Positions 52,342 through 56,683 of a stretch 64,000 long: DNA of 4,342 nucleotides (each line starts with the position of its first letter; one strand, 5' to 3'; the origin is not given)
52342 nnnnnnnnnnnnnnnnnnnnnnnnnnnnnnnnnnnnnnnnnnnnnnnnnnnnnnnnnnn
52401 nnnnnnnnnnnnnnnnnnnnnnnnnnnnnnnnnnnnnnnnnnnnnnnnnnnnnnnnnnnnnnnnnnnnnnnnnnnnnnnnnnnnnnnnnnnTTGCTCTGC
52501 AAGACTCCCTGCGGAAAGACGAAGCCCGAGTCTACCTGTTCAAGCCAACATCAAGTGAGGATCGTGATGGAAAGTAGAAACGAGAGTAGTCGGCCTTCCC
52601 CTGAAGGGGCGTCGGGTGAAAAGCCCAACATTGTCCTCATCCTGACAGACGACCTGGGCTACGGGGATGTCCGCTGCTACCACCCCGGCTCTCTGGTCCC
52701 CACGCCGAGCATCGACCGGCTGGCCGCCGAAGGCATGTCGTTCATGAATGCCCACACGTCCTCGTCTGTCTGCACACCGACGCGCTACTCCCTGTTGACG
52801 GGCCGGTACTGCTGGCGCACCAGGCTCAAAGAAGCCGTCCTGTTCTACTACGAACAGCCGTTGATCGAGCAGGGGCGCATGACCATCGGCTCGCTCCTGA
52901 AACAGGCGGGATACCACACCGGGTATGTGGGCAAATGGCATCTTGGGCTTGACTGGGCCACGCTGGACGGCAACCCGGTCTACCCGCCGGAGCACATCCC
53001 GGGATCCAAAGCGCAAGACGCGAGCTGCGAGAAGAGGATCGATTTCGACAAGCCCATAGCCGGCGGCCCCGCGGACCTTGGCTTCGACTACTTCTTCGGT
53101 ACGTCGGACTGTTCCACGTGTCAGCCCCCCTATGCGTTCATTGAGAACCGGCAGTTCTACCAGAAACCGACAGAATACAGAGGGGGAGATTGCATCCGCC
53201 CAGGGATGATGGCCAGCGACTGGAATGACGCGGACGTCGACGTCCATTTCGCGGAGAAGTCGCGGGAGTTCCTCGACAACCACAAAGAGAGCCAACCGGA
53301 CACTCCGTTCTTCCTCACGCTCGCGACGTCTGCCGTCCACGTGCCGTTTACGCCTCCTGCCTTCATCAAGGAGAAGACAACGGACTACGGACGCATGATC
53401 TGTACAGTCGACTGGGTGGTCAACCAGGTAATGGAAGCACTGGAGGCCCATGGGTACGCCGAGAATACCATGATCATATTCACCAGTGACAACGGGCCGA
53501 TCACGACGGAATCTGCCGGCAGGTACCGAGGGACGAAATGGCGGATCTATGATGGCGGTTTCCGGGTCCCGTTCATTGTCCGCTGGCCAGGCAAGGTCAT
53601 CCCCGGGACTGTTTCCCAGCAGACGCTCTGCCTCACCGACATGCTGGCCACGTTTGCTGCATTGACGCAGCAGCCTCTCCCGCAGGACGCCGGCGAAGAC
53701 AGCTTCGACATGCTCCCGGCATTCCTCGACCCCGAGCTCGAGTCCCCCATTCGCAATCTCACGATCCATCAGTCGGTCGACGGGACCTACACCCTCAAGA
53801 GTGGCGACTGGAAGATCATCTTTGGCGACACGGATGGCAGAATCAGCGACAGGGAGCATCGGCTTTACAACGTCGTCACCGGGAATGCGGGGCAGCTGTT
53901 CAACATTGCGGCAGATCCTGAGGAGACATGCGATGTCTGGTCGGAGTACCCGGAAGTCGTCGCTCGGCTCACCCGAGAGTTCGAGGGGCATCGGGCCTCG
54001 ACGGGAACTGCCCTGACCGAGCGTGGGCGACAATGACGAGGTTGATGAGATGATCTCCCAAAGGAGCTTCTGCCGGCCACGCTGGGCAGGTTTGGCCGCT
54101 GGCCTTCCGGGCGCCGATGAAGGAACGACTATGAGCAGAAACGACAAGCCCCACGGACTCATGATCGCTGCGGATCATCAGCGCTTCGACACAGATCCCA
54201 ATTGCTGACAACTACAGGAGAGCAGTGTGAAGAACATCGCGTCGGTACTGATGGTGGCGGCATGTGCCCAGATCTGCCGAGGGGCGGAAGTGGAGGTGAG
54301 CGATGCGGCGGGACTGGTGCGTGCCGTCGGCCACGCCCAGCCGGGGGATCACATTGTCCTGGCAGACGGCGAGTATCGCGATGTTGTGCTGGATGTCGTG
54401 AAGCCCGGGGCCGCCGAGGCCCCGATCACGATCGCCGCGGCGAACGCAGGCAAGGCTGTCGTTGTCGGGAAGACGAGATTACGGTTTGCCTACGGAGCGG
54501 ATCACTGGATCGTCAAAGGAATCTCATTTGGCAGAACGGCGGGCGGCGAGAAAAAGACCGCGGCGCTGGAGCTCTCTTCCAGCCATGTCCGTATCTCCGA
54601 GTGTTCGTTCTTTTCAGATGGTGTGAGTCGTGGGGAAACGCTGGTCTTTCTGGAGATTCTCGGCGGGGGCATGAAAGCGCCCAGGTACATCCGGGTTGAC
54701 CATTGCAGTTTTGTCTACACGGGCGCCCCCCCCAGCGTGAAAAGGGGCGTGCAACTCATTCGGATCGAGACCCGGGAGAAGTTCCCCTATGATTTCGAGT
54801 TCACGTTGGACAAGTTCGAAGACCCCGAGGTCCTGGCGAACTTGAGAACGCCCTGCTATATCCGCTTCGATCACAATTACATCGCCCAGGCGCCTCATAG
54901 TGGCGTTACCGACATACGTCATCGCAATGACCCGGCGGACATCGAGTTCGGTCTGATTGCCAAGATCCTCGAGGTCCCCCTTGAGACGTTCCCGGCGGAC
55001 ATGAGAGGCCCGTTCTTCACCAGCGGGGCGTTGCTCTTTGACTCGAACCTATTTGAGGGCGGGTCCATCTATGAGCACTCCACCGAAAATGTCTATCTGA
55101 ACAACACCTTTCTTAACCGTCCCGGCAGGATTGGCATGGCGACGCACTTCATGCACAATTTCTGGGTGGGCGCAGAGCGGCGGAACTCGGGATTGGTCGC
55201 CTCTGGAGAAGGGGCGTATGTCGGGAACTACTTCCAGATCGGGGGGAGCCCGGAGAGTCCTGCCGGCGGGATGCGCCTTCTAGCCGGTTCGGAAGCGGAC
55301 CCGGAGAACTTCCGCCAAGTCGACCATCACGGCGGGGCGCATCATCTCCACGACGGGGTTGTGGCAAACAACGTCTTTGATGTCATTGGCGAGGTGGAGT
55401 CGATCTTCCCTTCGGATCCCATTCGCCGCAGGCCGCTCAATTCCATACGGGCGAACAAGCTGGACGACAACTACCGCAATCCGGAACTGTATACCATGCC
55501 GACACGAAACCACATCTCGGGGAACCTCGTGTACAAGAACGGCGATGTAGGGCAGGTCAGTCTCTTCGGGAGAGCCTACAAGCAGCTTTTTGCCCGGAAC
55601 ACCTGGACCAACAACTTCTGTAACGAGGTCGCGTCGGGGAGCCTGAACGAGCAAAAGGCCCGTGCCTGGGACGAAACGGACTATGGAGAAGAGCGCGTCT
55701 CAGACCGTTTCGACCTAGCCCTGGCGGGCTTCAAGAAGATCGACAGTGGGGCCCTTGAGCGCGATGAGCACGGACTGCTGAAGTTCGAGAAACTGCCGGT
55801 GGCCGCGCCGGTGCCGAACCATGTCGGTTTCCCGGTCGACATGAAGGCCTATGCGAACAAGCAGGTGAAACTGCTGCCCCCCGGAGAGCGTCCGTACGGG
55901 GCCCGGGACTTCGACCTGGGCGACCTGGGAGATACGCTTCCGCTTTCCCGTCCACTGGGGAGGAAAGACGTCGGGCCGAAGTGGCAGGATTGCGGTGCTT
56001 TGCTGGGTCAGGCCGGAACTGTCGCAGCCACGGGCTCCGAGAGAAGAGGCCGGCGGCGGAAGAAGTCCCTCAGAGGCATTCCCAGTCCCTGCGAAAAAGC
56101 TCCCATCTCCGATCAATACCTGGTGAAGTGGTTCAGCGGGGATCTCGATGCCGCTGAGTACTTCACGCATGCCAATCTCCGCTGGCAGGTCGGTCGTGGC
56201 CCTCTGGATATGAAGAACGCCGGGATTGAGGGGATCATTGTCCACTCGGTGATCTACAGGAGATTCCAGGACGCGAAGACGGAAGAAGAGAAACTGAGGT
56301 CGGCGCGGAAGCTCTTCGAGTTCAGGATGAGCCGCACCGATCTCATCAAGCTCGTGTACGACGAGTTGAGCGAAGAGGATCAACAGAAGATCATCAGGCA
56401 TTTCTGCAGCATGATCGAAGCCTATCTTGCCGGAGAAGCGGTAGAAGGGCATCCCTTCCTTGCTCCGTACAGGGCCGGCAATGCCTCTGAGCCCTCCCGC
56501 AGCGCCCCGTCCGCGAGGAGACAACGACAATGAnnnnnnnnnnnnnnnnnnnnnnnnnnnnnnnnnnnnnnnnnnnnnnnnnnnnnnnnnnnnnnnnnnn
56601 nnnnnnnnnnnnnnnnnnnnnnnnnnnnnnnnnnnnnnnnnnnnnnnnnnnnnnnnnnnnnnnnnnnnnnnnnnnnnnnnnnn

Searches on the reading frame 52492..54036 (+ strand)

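Call 17: search_protein_families(library=pfam, proteins=[window:52492-54036:+], max_evalue=0.001)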
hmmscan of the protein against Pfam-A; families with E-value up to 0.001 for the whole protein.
window:52492-54036:+ (514 aa): 3 families
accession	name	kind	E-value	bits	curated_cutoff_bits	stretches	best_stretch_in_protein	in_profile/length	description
PF00884.28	Sulfatase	-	7.9e-54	183.4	25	1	45-392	1-299/301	Sulfatase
PF16347.10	SGSH_C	-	3e-06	27.9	29.3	1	351-406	10-65/154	N-sulphoglucosamine sulphohydrolase, C-terminal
PF01663.27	Phosphodiest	-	3.2e-05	24.1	23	0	236-338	122-223/342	Type I phosphodiesterase / nucleotide pyrophosphatase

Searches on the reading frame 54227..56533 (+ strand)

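Call 17: search_protein_families(library=pfam, proteins=[window:54227-56533:+], max_evalue=0.001)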
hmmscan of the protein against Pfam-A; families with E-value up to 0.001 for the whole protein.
window:54227-56533:+ (768 aa): 1 family
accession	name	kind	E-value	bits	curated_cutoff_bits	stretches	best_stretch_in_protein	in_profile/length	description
PF14592.12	Chondroitinas_B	-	9.9e-19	68.1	24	1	25-163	2-137/426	Chondroitinase B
